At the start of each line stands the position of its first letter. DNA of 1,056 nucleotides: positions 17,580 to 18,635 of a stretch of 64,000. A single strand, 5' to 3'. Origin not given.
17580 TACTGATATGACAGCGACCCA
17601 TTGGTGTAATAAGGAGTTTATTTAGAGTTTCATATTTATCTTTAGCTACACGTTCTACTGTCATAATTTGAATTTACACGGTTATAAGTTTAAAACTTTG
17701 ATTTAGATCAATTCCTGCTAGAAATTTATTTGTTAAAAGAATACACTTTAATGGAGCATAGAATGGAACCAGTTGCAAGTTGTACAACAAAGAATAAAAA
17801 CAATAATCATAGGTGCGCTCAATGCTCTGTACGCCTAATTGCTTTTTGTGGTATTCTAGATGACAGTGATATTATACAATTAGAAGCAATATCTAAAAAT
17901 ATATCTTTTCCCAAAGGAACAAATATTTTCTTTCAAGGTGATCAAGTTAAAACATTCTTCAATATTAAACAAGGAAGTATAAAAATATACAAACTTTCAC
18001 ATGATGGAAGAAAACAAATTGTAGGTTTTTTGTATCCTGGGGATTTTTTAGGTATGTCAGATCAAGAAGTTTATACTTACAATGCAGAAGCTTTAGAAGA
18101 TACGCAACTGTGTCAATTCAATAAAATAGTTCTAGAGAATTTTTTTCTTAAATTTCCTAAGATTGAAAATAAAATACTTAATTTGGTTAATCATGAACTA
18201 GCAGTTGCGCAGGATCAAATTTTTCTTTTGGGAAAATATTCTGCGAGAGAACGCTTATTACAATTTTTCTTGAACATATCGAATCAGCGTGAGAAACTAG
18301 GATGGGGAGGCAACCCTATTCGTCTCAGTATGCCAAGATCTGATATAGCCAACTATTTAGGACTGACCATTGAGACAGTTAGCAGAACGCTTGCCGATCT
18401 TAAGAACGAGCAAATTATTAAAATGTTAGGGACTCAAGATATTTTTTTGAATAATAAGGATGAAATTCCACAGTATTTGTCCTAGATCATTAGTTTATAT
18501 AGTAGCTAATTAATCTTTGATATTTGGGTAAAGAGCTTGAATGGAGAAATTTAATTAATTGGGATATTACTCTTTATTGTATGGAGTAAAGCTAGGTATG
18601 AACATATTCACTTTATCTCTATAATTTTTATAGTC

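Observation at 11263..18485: Thirteen FNR-type boxes (TTGAT-N4-ATCAA) in about 6.5 kb: a compact low-oxygen/NO regulon island with its own FnrL-type regulator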

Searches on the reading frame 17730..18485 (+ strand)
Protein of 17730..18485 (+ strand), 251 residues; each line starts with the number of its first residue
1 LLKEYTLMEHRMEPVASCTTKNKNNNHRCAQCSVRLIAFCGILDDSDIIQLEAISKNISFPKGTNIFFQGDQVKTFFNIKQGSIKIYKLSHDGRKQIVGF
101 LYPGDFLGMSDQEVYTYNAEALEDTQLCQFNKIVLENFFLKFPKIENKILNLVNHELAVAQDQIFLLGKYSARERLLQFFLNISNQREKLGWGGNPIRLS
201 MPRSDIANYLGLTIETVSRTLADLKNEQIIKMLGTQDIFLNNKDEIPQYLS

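Call 10: search_protein_families(library=pfam, proteins=[window:17730-18485:+], max_evalue=0.01)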
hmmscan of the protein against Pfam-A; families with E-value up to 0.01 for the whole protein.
window:17730-18485:+ (251 aa): 3 families
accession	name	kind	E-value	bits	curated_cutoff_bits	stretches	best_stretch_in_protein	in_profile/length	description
PF00027.35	cNMP_binding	-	7.2e-19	68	27.5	1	59-139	3-86/89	Cyclic nucleotide-binding domain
PF13545.12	HTH_Crp_2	-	3.6e-14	52.9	27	1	174-244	1-65/70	Crp-like helix-turn-helix domain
PF00325.26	Crp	-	7.2e-12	45.3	21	1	199-229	1-31/32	Bacterial regulatory proteins, crp family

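Call 11: search_protein_families(library=ncbifam, proteins=[window:17730-18485:+], max_evalue=0.01)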
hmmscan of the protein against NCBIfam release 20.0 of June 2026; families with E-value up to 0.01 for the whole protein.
window:17730-18485:+ (251 aa): 12 families
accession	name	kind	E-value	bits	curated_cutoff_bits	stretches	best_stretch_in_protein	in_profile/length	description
NF045989.1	TransRegFnrLRhodb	equivalog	3e-44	151.1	300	1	22-243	3-228/245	transcriptional regulator FnrL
NF008365.0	PRK11161.1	subfamily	3.7e-42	144.3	228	1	21-245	12-238/250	fumarate/nitrate reduction transcriptional regulator Fnr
NF050806.1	TransRegFixKCaul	equivalog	5.2e-34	117.4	300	1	55-244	23-208/215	transcriptional regulator FixK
NF008732.0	PRK11753.1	equivalog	2.7e-14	53.2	266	1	54-235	22-206/214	cAMP-activated global transcriptional regulator CRP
NF052518.1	TransRegLdrP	equivalog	2.9e-10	40.5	300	1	64-240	8-178/195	transcriptional regulator LdrP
NF053664.1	TransRegPtrACyano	equivalog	2.8e-08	33.3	300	1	79-242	33-192/196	Crp/Fnr family transcriptional regulator PtrA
NF006901.0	PRK09392.1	equivalog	3.2e-06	26.6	211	1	37-244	12-215/236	transcriptional activator FtrB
NF010499.0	PRK13918.1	equivalog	8.8e-05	22.1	274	1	53-243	10-194/205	CRP/FNR family transcriptional regulator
TIGR03697.1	NtcA_cyano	equivalog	0.00012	21.9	244.95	1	63-232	1-175/193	global nitrogen regulator NtcA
NF050815.1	TransActFtrBCaul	equivalog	0.0004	19.7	300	1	171-226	150-201/251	transcriptional activator FtrB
NF041163.2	encap_f2b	equivalog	0.0024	17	400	1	22-152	61-196/450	family 2B encapsulin nanocompartment shell protein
NF007707.0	PRK10402.1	subfamily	0.0031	17.2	180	1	51-127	27-106/226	transcriptional regulator YeiL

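Call 13: find_related_loci(query=window:17751-18485:+, collection=genome_contigs, flank=10000)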
Query window:17751-18485:+ (244 aa) in genome_contigs; peptide patterns used: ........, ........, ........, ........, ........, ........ (x = any residue, [..] = any of these).
87 stretches matched a pattern; 2 encode a relative of the query (tblastn E <= 1e-3); 2 distinct loci.
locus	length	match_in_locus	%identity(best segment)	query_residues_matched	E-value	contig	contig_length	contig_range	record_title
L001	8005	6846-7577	94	1-244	2e-159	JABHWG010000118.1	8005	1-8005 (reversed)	MAG: Pelagibacteraceae bacterium isolate SI047_bin126 k141_140772, whole genome shotgun sequence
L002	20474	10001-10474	21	53-217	3e-5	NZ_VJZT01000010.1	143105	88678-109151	Flavobacterium restrictum strain LB1R34 NODE_10_length_143105_cov_15.011117, whole genome shotgun sequence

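Call 16: find_homologous_proteins(query=window:17751-18485:+)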
Query window:17751-18485:+ (244 aa): 359 proteins with E <= 0.001 among 582 candidates; the best 120 are listed.
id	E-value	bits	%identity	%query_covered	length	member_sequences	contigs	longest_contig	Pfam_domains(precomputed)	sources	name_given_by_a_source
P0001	4.1e-153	526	95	100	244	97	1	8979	PF13545.13,PF00027.36,PF00325.27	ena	-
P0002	1.1e-134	465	86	98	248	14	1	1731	PF13545.13,PF00027.36,PF00325.27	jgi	-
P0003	2.3e-132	458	84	96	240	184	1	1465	PF13545.13,PF00027.36,PF00325.27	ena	-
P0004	2.4e-129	448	85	93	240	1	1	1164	PF13545.13,PF00027.36,PF00325.27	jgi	jgi:CRP/FNR family transcriptional regulator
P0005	1.2e-128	446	85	93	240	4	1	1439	PF13545.13,PF00027.36,PF00325.27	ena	-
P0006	8.9e-128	443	84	93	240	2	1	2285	PF13545.13,PF00027.36,PF00325.27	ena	-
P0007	2.4e-119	415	79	93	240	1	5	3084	PF13545.13,PF00027.36,PF00325.27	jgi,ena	jgi:CRP/FNR family transcriptional regulator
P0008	2.4e-115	402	77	92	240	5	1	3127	PF13545.13,PF00027.36,PF00325.27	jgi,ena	-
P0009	1.2e-113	397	75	97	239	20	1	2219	PF13545.13,PF00027.36,PF00325.27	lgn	-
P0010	3.0e-111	389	72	95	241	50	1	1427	PF13545.13,PF00027.36,PF00325.27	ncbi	-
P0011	6.6e-105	368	70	100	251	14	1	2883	PF13545.13,PF00027.36,PF00325.27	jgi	jgi:CRP/FNR family transcriptional regulator, anaerobic regulatory protein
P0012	1.1e-104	367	70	98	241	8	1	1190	PF13545.13,PF00027.36,PF00325.27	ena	-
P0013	4.8e-103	362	67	97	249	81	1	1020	PF13545.13,PF00027.36,PF00325.27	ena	-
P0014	6.9e-103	361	66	97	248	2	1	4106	PF13545.13,PF00027.36,PF00325.27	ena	-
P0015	1.4e-102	360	66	97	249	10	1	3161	PF13545.13,PF00027.36,PF00325.27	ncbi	-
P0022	1.0e-92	328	64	90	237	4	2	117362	PF13545.13,PF00027.36,PF00325.27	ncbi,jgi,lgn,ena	-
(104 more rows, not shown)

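Call 20: find_encoding_contigs(protein=P0022, flank=10000, max_places=3)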
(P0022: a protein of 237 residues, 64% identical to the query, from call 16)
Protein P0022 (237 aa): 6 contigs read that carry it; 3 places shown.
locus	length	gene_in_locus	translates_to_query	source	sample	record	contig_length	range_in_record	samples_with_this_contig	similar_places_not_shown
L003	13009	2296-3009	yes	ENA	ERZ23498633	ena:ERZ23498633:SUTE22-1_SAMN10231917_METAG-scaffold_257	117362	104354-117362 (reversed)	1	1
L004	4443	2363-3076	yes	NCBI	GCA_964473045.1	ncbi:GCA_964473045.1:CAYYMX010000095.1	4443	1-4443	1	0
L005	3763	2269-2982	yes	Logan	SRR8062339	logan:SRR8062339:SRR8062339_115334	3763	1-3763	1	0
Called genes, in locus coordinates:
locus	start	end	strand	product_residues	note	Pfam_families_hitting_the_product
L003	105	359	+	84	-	PF01541:GIY-YIG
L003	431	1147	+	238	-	PF13505:OMP_b-brl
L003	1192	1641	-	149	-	PF04214:DUF411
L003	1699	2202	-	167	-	-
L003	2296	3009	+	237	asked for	PF00027:cNMP_binding, PF13545:HTH_Crp_2, PF00325:Crp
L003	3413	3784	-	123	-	PF00027:cNMP_binding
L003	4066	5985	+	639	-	-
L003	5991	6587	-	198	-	-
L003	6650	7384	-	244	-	-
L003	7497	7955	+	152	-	-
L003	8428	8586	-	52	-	-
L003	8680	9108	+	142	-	PF00027:cNMP_binding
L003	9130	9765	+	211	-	-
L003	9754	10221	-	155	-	PF00588:SpoU_methylase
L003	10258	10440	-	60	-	-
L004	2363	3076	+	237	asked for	PF00027:cNMP_binding, PF13545:HTH_Crp_2, PF00325:Crp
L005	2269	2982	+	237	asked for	PF00027:cNMP_binding, PF13545:HTH_Crp_2, PF00325:Crp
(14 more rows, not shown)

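Call 24: find_encoding_contigs(protein=P0001, flank=10000, max_places=4)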
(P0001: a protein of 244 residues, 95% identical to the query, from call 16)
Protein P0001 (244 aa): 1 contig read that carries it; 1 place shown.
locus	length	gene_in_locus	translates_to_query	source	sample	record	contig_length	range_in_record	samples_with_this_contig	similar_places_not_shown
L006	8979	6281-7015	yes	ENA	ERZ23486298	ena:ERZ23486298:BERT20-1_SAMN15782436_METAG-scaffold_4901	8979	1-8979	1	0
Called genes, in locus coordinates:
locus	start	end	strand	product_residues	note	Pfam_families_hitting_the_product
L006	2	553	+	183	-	?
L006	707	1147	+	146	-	PF00011:HSP20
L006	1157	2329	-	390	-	PF01494:FAD_binding_3, PF07992:Pyr_redox_2 (faint), PF13738:Pyr_redox_3 (faint)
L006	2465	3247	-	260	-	-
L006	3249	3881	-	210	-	PF13759:2OG-FeII_Oxy_5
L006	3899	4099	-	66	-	-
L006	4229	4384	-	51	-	-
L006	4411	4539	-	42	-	-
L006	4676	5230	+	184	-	PF00578:AhpC-TSA, PF08534:Redoxin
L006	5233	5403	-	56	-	-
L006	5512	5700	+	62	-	-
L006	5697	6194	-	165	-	-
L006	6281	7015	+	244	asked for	PF00027:cNMP_binding, PF13545:HTH_Crp_2, PF00325:Crp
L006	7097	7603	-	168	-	PF04191:PEMT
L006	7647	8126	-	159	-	-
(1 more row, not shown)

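Call 31: find_related_loci(query=A2, collection=metagenome_contigs, flank=10000)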
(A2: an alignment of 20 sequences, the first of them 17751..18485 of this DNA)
Query A2 (244 aa) in metagenome_contigs; peptide patterns used: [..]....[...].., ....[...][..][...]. (x = any residue, [..] = any of these).
600 stretches matched a pattern (row limit reached: there are more); 46 encode a relative of the query (tblastn E <= 1e-3); 46 distinct loci.
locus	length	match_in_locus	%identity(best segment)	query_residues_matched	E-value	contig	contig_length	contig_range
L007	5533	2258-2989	98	1-244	2e-165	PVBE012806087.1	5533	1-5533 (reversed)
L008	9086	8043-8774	93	1-244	3e-156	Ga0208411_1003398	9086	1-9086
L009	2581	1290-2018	93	1-243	6e-166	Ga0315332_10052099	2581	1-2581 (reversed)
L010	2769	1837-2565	81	2-244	1e-143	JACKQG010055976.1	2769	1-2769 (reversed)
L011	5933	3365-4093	81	2-244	5e-137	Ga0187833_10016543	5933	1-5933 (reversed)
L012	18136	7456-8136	85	18-244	1e-134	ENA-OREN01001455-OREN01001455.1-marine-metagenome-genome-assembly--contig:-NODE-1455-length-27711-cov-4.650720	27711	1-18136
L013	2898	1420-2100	79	18-244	1e-130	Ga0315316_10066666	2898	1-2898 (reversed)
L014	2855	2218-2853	85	18-229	4e-130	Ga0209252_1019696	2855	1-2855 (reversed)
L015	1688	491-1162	77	21-244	3e-130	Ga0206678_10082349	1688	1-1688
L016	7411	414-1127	74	4-240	2e-121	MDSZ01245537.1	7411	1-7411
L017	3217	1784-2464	75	18-244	5e-122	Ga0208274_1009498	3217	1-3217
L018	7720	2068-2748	75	18-244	1e-118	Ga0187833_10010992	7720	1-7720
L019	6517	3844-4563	71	5-244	2e-117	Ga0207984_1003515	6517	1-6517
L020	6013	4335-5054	71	5-244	2e-117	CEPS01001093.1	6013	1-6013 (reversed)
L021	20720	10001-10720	71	5-244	2e-117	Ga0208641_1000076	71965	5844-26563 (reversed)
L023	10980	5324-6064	69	2-243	8e-117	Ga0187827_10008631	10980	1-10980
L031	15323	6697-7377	62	11-239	6e-94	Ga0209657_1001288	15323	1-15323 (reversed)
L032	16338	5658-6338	62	11-239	6e-94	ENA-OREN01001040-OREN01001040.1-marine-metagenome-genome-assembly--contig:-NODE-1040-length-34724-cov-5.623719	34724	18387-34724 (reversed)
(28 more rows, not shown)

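Call 53: search_solved_structures(query=window:17751-18485:+, max_evalue=1e-10, show_alignments=1)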
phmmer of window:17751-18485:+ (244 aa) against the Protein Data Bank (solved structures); distinct sequences matched with E-value up to 1e-10: 7.
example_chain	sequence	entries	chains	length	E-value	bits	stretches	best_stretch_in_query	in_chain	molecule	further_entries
9qlt_A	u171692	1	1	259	2.5e-37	131.9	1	21-239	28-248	FNR type regulator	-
9qll_A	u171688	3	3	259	1.4e-36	129.5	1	21-239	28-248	FNR type regulator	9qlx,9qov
5cvr_A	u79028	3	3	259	1.7e-36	129.2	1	21-239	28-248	FNR type regulator | FNR regulator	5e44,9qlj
9qly_A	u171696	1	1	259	4.5e-36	127.8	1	21-239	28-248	FNR type regulator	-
8qto_A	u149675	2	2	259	7.7e-36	127.1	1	21-239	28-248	FNR type regulator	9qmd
9qmc_A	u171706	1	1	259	1.1e-35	126.5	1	21-239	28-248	FNR type regulator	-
4i2o_A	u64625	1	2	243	2.3e-24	89.5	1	47-239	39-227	FixK2 protein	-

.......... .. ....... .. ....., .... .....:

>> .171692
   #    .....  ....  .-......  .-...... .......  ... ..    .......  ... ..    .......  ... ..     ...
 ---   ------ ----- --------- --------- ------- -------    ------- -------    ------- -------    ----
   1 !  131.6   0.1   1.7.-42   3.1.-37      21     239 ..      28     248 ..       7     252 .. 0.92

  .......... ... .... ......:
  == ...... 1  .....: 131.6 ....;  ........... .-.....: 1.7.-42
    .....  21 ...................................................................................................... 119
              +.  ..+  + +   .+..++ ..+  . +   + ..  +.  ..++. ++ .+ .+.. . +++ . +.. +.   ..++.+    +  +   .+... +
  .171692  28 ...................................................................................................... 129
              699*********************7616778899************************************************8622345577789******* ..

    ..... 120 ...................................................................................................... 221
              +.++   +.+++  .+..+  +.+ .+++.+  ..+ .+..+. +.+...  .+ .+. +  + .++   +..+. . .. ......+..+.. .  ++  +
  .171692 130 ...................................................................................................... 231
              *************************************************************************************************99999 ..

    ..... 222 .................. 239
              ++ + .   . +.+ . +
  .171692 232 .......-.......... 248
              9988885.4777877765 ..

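Call 57: search_protein_families(library=pfam, proteins=[L012:12487-13668:-, L021:2013-5795:-, L012:15464-17077:-, L031:4913-6073:+, L016:4221-4694:-, L016:4777-6486:+, L032:14480-15775:+, L012:11312-11755:-, L023:1145-1642:-, L031:4109-4909:+], max_evalue=0.0001)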
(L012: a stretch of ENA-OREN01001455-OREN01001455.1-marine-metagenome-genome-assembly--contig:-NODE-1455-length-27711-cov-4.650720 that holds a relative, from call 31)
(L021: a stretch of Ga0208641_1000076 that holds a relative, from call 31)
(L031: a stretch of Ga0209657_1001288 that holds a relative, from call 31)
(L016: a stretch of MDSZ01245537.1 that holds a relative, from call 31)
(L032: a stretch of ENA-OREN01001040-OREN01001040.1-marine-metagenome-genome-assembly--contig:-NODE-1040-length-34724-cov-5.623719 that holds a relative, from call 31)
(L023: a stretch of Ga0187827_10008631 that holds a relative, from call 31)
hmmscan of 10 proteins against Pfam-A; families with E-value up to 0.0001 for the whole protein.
L012:12487-13668:- (393 aa): 8 families
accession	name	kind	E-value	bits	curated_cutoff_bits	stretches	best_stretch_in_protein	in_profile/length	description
PF01494.25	FAD_binding_3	-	1.8e-19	70.6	22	1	7-320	3-322/349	FAD binding domain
PF05834.18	Lycopene_cycl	-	5.6e-09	36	23.4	0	8-35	2-31/380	Lycopene cyclase protein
PF07992.20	Pyr_redox_2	-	5.5e-08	33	26.1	0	6-38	1-33/291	Pyridine nucleotide-disulphide oxidoreductase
PF13738.12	Pyr_redox_3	-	3.8e-07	30.1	30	0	9-44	1-37/305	Pyridine nucleotide-disulphide oxidoreductase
PF00070.33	Pyr_redox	-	1.4e-06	29.1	22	0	7-37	1-31/82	Pyridine nucleotide-disulphide oxidoreductase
PF01266.30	DAO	-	8.3e-06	26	27.9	0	7-39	1-34/353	FAD dependent oxidoreductase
PF03486.20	HI0933_like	-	1.4e-05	25.1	50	1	7-164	2-161/244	HI0933-like protein Rossmann domain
PF13450.12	NAD_binding_8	-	7.2e-05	23.4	21.9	0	10-38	1-29/68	NAD(P)-binding Rossmann-like domain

L021:2013-5795:- (1260 aa): 2 families
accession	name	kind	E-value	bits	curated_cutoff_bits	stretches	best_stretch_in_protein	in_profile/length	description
PF00384.28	Molybdopterin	-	4.4e-49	167.8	24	1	98-830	1-352/353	Molybdopterin oxidoreductase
PF01568.27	Molydop_binding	-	8.9e-15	55.1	26.8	1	1089-1203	1-99/110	Molydopterin dinucleotide binding domain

L012:15464-17077:- (537 aa): 1 family
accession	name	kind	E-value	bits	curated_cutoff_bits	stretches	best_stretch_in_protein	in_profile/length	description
PF07690.21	MFS_1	-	1.5e-15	57.4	33.4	2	27-169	202-342/347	Major Facilitator Superfamily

L031:4913-6073:+ (386 aa): 1 family
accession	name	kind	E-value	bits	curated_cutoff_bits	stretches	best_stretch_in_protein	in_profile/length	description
PF05940.17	NnrS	-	1.5e-101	340.9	28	1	10-383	3-368/371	NnrS protein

L016:4221-4694:- (157 aa): 1 family
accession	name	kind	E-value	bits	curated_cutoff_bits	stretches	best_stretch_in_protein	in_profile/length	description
PF00127.26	Copper-bind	-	5.3e-17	62.5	21.2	1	35-120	3-98/99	Copper binding proteins, plastocyanin/azurin family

L016:4777-6486:+ (569 aa): 2 families
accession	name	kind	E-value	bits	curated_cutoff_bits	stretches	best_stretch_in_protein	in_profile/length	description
PF02239.22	Cytochrom_D1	-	7.7e-143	475.9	25.5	1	171-564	2-368/368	Cytochrome D1 heme domain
PF13442.11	Cytochrome_CBB3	-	6.1e-13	49.3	27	1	65-134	7-68/68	Cytochrome C oxidase, cbb3-type, subunit III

L032:14480-15775:+ (431 aa): 1 family
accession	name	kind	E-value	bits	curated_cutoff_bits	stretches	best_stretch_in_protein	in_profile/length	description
PF04055.27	Radical_SAM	-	3.6e-25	89.5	29.5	1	43-213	2-164/166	Radical SAM superfamily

L012:11312-11755:- (147 aa): 1 family
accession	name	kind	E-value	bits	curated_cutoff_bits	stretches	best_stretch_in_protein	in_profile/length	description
PF01986.22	DUF123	-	3.9e-21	75.8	25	1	33-122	2-94/95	Domain of unknown function DUF123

L023:1145-1642:- (165 aa): 2 families
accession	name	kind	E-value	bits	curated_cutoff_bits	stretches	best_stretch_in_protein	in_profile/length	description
PF00034.26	Cytochrom_C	-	1.7e-10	42.5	21.3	1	35-122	2-89/90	Cytochrome c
PF13442.11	Cytochrome_CBB3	-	1.9e-07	31.7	27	1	35-119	4-68/68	Cytochrome C oxidase, cbb3-type, subunit III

L031:4109-4909:+ (266 aa): 1 family
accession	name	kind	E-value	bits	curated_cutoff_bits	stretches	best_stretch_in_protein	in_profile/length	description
PF04116.19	FA_hydroxylase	-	3.3e-29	102.4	31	1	92-227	2-131/132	Fatty acid hydroxylase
